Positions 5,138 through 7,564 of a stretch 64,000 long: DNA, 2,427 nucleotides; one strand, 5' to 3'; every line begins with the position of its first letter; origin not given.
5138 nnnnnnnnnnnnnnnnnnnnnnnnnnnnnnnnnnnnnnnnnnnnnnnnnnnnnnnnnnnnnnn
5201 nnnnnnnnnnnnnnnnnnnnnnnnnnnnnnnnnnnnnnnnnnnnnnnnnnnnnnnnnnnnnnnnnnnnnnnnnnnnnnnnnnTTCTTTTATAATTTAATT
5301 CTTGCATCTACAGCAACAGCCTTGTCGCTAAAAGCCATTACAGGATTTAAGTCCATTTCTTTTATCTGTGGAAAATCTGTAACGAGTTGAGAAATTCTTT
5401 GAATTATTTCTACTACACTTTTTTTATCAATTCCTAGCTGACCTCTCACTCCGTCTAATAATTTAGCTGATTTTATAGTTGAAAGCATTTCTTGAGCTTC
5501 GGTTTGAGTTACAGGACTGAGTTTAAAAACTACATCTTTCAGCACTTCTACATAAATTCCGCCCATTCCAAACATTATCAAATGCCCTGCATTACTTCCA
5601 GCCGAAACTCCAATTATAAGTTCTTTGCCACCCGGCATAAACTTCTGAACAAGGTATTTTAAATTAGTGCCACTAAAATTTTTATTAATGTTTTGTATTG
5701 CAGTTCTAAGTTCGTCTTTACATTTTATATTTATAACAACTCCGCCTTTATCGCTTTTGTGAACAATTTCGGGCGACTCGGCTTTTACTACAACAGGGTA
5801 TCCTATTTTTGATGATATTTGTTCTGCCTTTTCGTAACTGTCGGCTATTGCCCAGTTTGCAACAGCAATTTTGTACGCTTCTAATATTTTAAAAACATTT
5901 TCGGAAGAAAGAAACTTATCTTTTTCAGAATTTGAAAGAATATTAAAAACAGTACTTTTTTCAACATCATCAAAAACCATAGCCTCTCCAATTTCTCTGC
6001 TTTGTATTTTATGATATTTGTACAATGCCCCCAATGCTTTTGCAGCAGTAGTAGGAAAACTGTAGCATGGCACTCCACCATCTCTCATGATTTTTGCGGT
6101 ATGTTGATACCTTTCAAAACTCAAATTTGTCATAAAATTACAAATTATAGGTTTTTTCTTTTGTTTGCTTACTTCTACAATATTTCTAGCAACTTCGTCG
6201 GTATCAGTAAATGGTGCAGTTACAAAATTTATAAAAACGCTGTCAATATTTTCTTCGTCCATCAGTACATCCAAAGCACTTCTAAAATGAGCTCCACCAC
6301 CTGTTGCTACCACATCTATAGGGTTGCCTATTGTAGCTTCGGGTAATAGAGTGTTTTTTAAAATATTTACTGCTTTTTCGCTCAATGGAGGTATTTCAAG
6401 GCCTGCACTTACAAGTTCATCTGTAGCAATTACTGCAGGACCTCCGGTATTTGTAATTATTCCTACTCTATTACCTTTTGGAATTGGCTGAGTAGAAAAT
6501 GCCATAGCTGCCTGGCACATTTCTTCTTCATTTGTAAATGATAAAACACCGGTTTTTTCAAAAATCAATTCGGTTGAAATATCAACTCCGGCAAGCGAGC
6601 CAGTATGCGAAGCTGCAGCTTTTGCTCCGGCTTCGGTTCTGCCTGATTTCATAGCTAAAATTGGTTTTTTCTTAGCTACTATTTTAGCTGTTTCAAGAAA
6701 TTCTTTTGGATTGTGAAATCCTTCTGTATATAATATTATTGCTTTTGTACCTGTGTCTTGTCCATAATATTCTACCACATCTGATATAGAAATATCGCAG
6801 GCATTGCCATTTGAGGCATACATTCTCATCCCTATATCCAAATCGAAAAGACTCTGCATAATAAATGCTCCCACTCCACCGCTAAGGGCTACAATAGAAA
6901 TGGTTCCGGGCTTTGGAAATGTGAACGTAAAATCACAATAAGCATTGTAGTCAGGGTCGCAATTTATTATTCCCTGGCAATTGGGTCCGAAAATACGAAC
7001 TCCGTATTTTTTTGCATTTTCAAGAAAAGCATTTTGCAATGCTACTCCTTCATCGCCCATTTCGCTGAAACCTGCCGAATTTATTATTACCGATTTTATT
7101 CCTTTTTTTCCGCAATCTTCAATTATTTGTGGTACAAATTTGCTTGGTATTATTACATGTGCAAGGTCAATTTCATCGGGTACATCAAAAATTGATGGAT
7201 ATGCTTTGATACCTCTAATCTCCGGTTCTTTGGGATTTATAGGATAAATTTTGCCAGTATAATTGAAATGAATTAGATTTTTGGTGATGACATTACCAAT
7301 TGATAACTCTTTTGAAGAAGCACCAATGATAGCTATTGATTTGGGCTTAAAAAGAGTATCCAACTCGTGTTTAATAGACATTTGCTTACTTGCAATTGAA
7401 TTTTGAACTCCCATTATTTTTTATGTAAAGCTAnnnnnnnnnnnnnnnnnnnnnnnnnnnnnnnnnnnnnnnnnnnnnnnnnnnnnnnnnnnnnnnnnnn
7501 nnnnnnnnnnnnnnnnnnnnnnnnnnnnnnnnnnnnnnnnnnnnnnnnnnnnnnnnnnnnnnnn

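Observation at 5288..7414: ADP-forming rather than AMP-forming CoA ligase as the activating enzyme of the cluster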

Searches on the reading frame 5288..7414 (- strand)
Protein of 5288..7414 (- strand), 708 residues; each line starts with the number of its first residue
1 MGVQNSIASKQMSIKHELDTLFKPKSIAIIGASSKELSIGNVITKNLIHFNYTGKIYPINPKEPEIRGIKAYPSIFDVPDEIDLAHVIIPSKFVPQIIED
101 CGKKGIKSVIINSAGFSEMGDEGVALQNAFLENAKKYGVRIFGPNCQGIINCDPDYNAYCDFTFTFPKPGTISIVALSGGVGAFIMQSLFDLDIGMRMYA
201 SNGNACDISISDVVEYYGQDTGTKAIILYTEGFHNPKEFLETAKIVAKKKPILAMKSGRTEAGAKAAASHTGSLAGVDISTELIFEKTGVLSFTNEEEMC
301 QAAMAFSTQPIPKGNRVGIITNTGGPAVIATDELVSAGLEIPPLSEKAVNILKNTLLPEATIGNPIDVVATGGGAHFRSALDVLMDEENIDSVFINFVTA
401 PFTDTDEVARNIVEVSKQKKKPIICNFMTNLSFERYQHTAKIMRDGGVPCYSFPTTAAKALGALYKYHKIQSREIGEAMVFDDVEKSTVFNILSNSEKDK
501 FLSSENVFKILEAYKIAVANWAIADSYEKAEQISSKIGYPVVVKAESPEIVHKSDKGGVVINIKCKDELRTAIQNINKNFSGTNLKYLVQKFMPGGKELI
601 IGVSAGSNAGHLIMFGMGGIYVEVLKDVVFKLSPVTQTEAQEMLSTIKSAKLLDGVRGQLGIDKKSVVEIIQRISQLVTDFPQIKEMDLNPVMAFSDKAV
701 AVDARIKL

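Call 3: search_protein_families(library=pfam, proteins=[window:5288-7414:-])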
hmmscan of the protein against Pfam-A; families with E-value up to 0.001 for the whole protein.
window:5288-7414:- (708 aa): 6 families
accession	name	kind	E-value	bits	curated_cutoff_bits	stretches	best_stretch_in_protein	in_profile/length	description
PF13549.11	ATP-grasp_5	-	3.5e-68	229.7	27.6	1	496-708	4-221/221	ATP-grasp domain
PF13607.11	Succ_CoA_lig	-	1.1e-40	139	27.4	1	169-306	1-138/138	Succinyl-CoA ligase like flavodoxin domain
PF13380.12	CoA_binding_2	-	1.9e-26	93.2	22.8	1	25-150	1-114/116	CoA binding domain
PF02629.25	CoA_binding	-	9.8e-13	49.1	22.3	1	23-114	2-96/97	CoA binding domain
PF19045.5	Ligase_CoA_2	-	1.3e-06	28.9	23.7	1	317-469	1-156/162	Ligase-CoA domain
PF02222.28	ATP-grasp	-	0.00047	20.3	27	1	510-616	2-98/179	ATP-grasp domain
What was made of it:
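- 6965..7342 (-): ACD subdomain 1, CoA-binding (aa 25-150). PF13380 at 93 bits and PF02629 at 49 bits (call 3).
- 6497..6910 (-): ACD subdomain 2 (Succ_CoA_lig, aa 169-306), carrying the swinging loop. PF13607 at 139 bits (call 3).
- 6008..6466 (-): ACD subdomain 5 (Ligase_CoA_2, aa 317-469). PF19045 at 29 bits (call 3).
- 5291..5929 (-): ACD subdomains 3/4, ATP-grasp (aa 496-708). PF13549 at 230 bits (call 3).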

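Call 4: search_protein_families(library=ncbifam, proteins=[window:5288-7414:-])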
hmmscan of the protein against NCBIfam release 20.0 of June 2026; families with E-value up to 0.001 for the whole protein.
window:5288-7414:- (708 aa): 14 families
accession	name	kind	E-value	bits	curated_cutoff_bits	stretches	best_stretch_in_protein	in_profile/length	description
NF045493.1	HydDutCoALig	equivalog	3e-169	564.8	1300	1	20-708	5-698/698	4-hydroxybutyrate--CoA ligase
NF045494.1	AcCoALig_Archglob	equivalog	1.4e-150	502.9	1200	2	16-469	216-664/665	acetate--CoA ligase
TIGR02717.1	AcCoA-syn-alpha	equivalog_domain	2.4e-146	487.9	567.15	1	18-467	1-446/447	acetate--CoA ligase alpha subunit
NF045492.1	HydPropCoALig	equivalog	5.6e-140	467.9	1300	2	4-470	235-699/700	3-hydroxypropionate--CoA ligase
TIGR01019.1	sucCoAalpha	subfamily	8.8e-10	38.4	353.2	1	68-274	48-249/286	succinate--CoA ligase subunit alpha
NF001913.0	PRK00696.1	equivalog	4.4e-09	35.8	370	1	509-708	10-218/388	ADP-forming succinate--CoA ligase subunit beta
NF004230.0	PRK05678.1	equivalog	9e-09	34.9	336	1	81-275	63-252/291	succinate--CoA ligase subunit alpha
TIGR01016.1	sucCoAbeta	subfamily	3.6e-08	32.8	375.55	0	364-450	282-368/386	succinate-CoA ligase subunit beta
TIGR02068.2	cya_phycin_syn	equivalog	5e-06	24.8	850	1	507-595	217-296/862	cyanophycin synthetase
NF010623.0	PRK14016.1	subfamily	1e-05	23.9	877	1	509-595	220-297/871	cyanophycin synthetase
TIGR01142.1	purT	equivalog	0.00015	20.8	502.15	1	512-594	110-186/380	phosphoribosylglycinamide formyltransferase 2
TIGR00768.1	rimK_fam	subfamily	0.00018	20.9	143.4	1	498-593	86-170/276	RimK family alpha-L-glutamate ligase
NF006406.0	PRK08654.1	equivalog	0.00035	19.2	739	0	525-578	139-186/499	acetyl-CoA carboxylase biotin carboxylase subunit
TIGR01369.1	CPSaseII_lrg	equivalog_domain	0.00062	17.5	1027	0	505-601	671-759/1052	carbamoyl-phosphate synthase (glutamine-hydrolyzing) large subunit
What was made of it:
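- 5288..7414 (-): ACD: fused alpha-beta NDP-forming acyl-CoA synthetase, 708 aa (the finding). NCBIfam best hit is NF045493 at 565 bits, far below its 1300 cut-off (call 4).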

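Call 13: find_encoding_contigs(protein=window:5288-7414:-, flank=10000, max_places=6)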
Protein window:5288-7414:- (708 aa): 11 contigs read that carry it; 5 places shown.
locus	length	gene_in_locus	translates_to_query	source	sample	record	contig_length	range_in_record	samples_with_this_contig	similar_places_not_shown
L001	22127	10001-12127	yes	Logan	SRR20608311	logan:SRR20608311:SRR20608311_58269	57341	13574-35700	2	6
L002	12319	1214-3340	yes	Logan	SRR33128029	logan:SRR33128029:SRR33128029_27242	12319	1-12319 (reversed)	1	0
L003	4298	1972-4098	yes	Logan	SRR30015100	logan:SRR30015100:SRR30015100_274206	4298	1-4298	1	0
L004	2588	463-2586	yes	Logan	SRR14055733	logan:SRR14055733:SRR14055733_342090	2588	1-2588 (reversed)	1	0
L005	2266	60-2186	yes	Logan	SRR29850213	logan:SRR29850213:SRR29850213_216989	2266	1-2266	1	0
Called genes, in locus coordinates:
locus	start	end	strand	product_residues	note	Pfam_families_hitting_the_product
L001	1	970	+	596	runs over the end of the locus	PF01401:Peptidase_M2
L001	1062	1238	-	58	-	-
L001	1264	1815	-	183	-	PF06835:LptC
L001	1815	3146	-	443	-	-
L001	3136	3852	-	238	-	PF03309:Pan_kinase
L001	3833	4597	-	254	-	PF03099:BPL_LplA_LipB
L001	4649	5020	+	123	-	PF02410:RsfS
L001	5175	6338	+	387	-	PF06050:HGD-D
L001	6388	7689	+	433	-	PF06050:HGD-D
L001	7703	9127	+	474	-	PF00370:FGGY_N (faint), PF01869:BcrAD_BadFG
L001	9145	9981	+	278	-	PF01869:BcrAD_BadFG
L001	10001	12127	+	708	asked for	PF02629:CoA_binding, PF13380:CoA_binding_2, PF13607:Succ_CoA_lig, PF19045:Ligase_CoA_2 (weak), PF13549:ATP-grasp_5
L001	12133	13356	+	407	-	PF06050:HGD-D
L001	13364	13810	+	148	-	-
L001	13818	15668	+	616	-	PF02558:ApbA, PF08546:ApbA_C, PF01869:BcrAD_BadFG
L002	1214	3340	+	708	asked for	PF02629:CoA_binding, PF13380:CoA_binding_2, PF13607:Succ_CoA_lig, PF19045:Ligase_CoA_2 (weak), PF13549:ATP-grasp_5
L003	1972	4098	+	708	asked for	PF02629:CoA_binding, PF13380:CoA_binding_2, PF13607:Succ_CoA_lig, PF19045:Ligase_CoA_2 (weak), PF13549:ATP-grasp_5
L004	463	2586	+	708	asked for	PF02629:CoA_binding, PF13380:CoA_binding_2, PF13607:Succ_CoA_lig, PF19045:Ligase_CoA_2 (weak), PF13549:ATP-grasp_5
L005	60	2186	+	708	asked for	PF02629:CoA_binding, PF13380:CoA_binding_2, PF13607:Succ_CoA_lig, PF19045:Ligase_CoA_2 (weak), PF13549:ATP-grasp_5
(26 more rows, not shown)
